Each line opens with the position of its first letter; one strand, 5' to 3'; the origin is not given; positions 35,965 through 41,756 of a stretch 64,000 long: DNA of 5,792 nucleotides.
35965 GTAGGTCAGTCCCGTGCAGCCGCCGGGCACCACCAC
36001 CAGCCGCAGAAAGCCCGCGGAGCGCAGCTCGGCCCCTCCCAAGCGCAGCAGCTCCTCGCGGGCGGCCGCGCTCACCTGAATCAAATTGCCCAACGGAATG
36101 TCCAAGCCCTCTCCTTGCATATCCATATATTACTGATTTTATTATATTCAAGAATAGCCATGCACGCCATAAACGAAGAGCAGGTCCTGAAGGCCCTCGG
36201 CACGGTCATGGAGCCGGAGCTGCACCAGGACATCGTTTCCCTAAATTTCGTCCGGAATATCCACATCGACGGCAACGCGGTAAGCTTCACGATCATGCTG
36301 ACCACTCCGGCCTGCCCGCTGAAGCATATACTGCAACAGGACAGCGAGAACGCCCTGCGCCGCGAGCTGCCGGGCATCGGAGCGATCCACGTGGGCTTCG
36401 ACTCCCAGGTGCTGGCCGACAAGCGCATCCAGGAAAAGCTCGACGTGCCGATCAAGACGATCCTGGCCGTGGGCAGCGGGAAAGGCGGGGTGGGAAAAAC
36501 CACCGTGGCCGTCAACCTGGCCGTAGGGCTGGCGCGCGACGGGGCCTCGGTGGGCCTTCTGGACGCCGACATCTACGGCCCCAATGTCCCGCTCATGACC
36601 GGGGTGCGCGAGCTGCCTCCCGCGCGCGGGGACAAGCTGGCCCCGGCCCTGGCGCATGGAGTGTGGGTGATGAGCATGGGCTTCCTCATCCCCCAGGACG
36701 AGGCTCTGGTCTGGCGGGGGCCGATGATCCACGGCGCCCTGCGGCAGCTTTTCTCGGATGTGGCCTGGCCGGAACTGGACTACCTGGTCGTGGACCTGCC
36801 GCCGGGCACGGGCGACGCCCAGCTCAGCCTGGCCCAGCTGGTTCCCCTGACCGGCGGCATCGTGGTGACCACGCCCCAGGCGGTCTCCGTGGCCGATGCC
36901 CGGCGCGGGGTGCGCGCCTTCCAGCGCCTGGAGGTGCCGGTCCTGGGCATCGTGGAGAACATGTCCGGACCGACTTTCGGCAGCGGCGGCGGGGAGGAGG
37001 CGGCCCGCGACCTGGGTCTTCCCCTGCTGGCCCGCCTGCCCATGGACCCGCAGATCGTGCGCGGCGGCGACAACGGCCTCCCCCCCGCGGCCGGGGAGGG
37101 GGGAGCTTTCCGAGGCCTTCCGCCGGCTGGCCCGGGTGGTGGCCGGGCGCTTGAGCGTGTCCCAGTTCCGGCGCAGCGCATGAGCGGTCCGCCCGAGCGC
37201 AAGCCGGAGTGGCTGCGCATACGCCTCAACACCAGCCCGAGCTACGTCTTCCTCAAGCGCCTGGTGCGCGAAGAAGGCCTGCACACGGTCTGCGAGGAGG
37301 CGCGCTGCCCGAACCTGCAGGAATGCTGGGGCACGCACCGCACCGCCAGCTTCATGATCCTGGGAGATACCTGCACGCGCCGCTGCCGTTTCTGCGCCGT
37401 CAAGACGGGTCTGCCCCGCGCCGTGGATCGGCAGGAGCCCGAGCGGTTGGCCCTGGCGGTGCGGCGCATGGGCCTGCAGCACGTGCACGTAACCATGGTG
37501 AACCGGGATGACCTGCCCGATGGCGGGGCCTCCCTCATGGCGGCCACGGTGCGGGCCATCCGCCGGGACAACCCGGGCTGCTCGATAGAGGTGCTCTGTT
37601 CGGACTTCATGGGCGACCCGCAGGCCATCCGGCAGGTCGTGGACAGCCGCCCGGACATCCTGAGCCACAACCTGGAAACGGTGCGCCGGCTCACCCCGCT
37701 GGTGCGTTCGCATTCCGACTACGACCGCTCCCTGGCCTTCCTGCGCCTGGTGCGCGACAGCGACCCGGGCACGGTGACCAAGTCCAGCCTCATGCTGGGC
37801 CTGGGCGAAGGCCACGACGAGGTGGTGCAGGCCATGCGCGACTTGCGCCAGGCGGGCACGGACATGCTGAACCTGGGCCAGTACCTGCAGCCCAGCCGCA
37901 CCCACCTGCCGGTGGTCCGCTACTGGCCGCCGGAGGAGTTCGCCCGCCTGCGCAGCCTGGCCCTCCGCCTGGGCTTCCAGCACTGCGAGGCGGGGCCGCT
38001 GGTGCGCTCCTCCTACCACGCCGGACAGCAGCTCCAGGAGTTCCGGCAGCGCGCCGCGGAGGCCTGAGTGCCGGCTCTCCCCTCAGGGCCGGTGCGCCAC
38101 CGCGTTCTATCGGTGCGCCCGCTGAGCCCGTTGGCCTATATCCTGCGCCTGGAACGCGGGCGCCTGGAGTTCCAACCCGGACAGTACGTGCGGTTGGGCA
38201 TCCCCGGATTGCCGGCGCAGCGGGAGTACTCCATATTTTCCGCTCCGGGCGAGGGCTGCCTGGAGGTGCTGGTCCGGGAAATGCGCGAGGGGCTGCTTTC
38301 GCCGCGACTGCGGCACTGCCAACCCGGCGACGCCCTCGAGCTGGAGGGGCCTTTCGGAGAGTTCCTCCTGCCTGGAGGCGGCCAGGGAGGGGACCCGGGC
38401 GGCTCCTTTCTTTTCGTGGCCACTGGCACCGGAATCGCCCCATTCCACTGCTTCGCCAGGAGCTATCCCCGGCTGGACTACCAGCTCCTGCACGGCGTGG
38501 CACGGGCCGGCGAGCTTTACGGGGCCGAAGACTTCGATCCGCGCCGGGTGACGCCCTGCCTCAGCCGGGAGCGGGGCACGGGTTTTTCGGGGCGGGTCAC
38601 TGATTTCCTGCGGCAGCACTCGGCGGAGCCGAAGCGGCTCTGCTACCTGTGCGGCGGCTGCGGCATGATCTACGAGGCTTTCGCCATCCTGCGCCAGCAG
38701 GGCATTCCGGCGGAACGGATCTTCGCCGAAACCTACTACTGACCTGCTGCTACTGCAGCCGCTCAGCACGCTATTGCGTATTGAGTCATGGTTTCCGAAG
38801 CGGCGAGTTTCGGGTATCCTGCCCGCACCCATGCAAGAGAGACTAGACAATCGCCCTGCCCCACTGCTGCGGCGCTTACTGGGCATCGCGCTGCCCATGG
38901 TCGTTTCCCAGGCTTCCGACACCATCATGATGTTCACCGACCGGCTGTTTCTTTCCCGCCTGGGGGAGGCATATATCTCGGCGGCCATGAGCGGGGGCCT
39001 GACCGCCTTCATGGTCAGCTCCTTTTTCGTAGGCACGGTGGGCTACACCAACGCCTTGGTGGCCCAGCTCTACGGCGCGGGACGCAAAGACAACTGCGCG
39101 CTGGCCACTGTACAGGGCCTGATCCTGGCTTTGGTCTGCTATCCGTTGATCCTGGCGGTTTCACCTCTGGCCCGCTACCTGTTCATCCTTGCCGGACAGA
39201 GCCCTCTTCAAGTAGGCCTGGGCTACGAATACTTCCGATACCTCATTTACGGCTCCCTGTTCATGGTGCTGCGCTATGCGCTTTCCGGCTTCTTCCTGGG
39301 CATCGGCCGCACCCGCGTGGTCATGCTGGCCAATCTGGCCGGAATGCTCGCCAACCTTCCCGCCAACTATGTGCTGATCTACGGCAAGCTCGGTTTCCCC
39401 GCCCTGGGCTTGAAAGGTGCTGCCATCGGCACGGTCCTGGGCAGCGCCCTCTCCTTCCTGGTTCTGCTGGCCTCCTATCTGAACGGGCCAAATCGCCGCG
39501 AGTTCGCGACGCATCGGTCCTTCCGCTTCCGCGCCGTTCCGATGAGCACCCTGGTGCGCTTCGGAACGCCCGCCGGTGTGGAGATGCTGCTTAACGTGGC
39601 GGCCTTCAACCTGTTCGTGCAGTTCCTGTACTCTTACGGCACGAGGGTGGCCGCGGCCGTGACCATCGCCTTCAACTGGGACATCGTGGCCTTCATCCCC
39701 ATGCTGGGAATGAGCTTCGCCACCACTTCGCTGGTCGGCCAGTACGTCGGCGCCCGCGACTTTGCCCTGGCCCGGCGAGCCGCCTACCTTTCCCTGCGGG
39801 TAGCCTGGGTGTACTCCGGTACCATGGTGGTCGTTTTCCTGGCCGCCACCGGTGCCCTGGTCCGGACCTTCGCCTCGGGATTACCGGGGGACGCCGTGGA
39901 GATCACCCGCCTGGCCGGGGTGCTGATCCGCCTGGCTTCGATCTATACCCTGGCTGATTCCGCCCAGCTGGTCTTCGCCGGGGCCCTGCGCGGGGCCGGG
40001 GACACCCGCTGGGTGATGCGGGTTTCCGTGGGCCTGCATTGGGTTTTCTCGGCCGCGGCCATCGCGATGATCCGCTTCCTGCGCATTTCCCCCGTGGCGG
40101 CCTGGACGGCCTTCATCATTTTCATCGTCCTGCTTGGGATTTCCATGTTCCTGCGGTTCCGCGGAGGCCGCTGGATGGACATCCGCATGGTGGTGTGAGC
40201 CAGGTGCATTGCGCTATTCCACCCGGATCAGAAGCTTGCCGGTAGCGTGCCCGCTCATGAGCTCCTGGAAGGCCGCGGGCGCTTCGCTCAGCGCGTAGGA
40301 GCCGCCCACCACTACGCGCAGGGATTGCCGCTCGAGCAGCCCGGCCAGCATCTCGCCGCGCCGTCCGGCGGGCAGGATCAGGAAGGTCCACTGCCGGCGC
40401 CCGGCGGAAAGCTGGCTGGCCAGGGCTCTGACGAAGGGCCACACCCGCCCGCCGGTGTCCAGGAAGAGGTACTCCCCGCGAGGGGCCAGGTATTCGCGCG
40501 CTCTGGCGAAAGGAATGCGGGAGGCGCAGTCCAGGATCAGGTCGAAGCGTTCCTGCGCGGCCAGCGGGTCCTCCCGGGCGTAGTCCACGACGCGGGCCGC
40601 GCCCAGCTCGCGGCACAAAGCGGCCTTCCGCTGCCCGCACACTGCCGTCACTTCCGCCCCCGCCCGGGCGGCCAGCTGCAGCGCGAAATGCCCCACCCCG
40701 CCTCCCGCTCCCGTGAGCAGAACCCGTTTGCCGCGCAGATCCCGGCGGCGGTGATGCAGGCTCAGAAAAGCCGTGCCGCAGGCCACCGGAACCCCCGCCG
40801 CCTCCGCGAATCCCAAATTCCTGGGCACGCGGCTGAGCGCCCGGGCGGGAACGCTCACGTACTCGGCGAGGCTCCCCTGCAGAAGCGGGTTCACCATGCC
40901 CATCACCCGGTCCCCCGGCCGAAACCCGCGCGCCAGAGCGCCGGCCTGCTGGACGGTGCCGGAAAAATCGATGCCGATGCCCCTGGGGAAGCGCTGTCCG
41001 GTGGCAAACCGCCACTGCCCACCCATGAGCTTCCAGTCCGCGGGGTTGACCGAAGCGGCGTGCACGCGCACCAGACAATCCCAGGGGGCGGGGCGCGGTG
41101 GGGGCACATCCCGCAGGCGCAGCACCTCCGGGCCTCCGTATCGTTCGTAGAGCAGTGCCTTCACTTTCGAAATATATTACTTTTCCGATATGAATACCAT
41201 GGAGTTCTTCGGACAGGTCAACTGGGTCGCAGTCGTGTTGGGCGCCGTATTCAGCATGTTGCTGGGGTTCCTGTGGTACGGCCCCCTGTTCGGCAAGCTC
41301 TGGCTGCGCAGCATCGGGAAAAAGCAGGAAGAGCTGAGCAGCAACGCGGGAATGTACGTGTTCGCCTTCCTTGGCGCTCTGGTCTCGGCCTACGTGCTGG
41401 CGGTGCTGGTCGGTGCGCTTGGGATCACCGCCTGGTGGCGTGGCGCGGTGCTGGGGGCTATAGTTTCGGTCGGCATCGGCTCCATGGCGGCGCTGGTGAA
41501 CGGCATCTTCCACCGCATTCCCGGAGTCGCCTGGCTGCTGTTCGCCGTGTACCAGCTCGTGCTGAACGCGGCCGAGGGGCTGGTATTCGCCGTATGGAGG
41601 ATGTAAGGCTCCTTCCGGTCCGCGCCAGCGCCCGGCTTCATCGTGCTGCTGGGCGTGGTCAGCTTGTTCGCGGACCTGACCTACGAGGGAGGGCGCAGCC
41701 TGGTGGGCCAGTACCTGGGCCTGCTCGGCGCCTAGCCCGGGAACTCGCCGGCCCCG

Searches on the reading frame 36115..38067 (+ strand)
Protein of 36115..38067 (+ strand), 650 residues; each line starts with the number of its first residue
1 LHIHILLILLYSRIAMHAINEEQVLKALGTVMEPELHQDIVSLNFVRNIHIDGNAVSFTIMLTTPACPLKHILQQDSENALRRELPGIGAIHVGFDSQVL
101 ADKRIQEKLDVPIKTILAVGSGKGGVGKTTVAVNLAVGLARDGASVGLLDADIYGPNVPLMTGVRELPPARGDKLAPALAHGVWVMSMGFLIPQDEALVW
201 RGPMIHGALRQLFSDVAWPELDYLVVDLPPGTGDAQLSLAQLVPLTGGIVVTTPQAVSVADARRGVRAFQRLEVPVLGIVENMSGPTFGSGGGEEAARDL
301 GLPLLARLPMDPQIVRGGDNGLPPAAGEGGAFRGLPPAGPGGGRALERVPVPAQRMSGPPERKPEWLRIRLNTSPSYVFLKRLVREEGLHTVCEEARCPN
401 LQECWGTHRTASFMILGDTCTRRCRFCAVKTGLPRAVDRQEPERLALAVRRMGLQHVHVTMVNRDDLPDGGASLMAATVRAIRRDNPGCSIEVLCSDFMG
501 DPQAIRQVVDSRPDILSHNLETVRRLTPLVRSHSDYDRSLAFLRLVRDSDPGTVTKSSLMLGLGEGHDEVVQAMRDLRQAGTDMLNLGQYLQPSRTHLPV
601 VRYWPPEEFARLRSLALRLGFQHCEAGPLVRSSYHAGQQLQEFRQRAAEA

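Call 9: search_protein_families(library=pfam, proteins=[window:36115-38067:+], max_evalue=0.01)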
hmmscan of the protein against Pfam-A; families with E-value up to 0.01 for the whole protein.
window:36115-38067:+ (650 aa): 9 families
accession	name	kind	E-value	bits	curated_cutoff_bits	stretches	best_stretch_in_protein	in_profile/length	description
PF10609.15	ParA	-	1.4e-79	267.4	27.1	1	113-324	2-225/246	NUBPL iron-transfer P-loop NTPase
PF01883.24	FeS_assembly_P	-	5.8e-21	75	23.5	1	21-93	1-73/73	Iron-sulfur cluster assembly protein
PF04055.27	Radical_SAM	-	3.4e-19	70.1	29.5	1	414-577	1-166/166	Radical SAM superfamily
PF01656.29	CbiA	-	4.2e-13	49.8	25.4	1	118-322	2-123/125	CobQ/CobB/MinD/ParA nucleotide binding domain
PF13614.12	AAA_31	-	5.6e-08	33.4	27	1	116-153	3-40/177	AAA domain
PF16881.10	LIAS_N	-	1.5e-06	29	27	1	358-398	56-96/96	N-terminal domain of lipoyl synthase of Radical_SAM family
PF09140.17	MipZ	-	2.3e-05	24.3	20.7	1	116-153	2-39/262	ATPase MipZ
PF02374.21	ArsA_ATPase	-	0.00059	19.6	24.3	1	121-151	7-37/305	Anion-transporting ATPase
PF07015.17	VirC1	-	0.0048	16.7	24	1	117-153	4-40/231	VirC1 protein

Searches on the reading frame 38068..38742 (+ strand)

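Call 9: search_protein_families(library=pfam, proteins=[window:38068-38742:+], max_evalue=0.01)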
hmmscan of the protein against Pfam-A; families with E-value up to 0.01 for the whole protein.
window:38068-38742:+ (224 aa): 2 families
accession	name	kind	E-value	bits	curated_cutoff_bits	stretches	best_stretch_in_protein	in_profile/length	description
PF00970.30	FAD_binding_6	-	3.6e-10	40.5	21.1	1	29-99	24-97/99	Oxidoreductase FAD-binding domain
PF00175.26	NAD_binding_1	-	0.0003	21.8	22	1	116-201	1-104/109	Oxidoreductase NAD-binding domain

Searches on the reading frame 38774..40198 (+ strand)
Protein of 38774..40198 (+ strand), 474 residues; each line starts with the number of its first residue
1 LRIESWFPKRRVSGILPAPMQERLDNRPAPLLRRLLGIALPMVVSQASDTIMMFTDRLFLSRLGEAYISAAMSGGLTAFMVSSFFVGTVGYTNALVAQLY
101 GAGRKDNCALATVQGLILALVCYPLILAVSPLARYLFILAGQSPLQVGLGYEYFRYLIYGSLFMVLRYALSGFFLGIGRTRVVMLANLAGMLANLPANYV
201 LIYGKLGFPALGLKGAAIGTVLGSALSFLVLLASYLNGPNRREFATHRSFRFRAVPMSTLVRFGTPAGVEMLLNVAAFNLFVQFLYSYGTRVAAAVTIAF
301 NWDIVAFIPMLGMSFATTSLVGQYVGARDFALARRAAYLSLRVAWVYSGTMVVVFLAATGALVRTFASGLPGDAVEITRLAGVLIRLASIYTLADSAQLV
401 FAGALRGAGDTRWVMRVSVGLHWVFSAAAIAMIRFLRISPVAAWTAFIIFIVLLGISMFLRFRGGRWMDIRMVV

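Call 9: search_protein_families(library=pfam, proteins=[window:38774-40198:+], max_evalue=0.01)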
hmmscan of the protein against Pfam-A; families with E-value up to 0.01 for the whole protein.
window:38774-40198:+ (474 aa): 1 family
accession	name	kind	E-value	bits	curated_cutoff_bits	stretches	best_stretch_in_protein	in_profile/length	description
PF01554.23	MatE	-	1e-40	139.5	24.9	2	266-419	1-149/161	MatE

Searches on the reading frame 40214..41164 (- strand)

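Call 9: search_protein_families(library=pfam, proteins=[window:40214-41164:-], max_evalue=0.01)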
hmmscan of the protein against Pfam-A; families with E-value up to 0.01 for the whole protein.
window:40214-41164:- (316 aa): 4 families
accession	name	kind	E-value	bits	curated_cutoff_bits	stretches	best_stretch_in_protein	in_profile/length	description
PF13602.12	ADH_zinc_N_2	-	2.3e-17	64.6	27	1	187-313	1-134/134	Zinc-binding dehydrogenase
PF08240.17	ADH_N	-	2.5e-15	57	23.5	1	29-114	4-103/104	Alcohol dehydrogenase GroES-like domain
PF00107.32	ADH_zinc_N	-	2.6e-12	47.3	31.8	1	156-234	1-87/129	Zinc-binding dehydrogenase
PF00208.27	ELFV_dehydrog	-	0.0056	16.8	23.4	1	134-178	21-64/241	Glutamate/Leucine/Phenylalanine/Valine dehydrogenase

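Call 34: search_protein_families(library=ncbifam, proteins=[window:40214-41164:-], max_evalue=0.001)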
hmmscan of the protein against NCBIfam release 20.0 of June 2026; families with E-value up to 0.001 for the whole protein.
window:40214-41164:- (316 aa): 27 families (the best 25 are shown)
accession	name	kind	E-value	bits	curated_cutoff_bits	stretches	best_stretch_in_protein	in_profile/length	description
TIGR02824.1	quinone_pig3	subfamily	4.4e-42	144.2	296.8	1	1-233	1-235/325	putative NAD(P)H quinone oxidoreductase, PIG3 family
TIGR02817.1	adh_fam_1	subfamily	2.7e-24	86.2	284.05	1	19-202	21-206/336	zinc-binding alcohol dehydrogenase family protein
TIGR02823.1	oxido_YhdH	subfamily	5.4e-24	84.6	297.25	1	28-212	27-218/324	acrylyl-CoA reductase family protein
NF010344.0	PRK13771.1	subfamily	1.2e-23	83.6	349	2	95-194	114-212/334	putative alcohol dehydrogenase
NF041183.1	Pks2_ls1_myc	equivalog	2.3e-20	71.2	2400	1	25-198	1430-1598/2086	sulfolipid-1 biosynthesis phthioceranic/hydroxyphthioceranic acid synthase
NF041172.1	AcrlCoa_red_Thmprot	equivalog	9.4e-20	70.8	500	1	95-188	114-207/334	acryloyl-CoA reductase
TIGR01751.1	crot-CoA-red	equivalog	1.2e-19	70.3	378.55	1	96-197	139-243/398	crotonyl-CoA carboxylase/reductase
NF051456.1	acrylyl_AcuI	equivalog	2.8e-18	65.8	440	1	25-196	25-199/325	acrylyl-CoA reductase (NADPH)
NF008024.0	PRK10754.1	subfamily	2.9e-18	66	348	1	5-199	6-196/327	NADPH:quinone reductase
NF003808.0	PRK05396.1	equivalog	2.2e-14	53.1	380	1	96-206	118-226/341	L-threonine 3-dehydrogenase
NF047908.1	AldhRedAhr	equivalog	1.5e-12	47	470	1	97-309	120-329/335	NADPH-dependent aldehyde reductase Ahr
TIGR00692.1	tdh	equivalog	2.1e-12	46.8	458.35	1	96-202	116-220/340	L-threonine 3-dehydrogenase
NF041097.1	keto_inos_dh_IolM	equivalog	2.1e-12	46.4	450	2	15-88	40-118/389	scyllo-inosose 3-dehydrogenase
TIGR02822.1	adh_fam_2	subfamily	9.8e-09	34.7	283.5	1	97-200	119-221/329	zinc-binding alcohol dehydrogenase family protein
TIGR03989.1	Rxyl_3153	subfamily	1.4e-08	34.4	440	1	96-197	138-240/370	NDMA-dependent alcohol dehydrogenase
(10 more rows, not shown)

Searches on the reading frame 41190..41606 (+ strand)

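Call 28: search_protein_families(library=pfam, proteins=[window:41190-41606:+], max_evalue=0.001)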
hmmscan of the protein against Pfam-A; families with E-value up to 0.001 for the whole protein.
window:41190-41606:+ (138 aa): 1 family
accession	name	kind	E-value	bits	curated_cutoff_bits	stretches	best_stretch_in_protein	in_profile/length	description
PF08570.15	DUF1761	-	2.3e-22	80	31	1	13-132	1-121/123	Protein of unknown function (DUF1761)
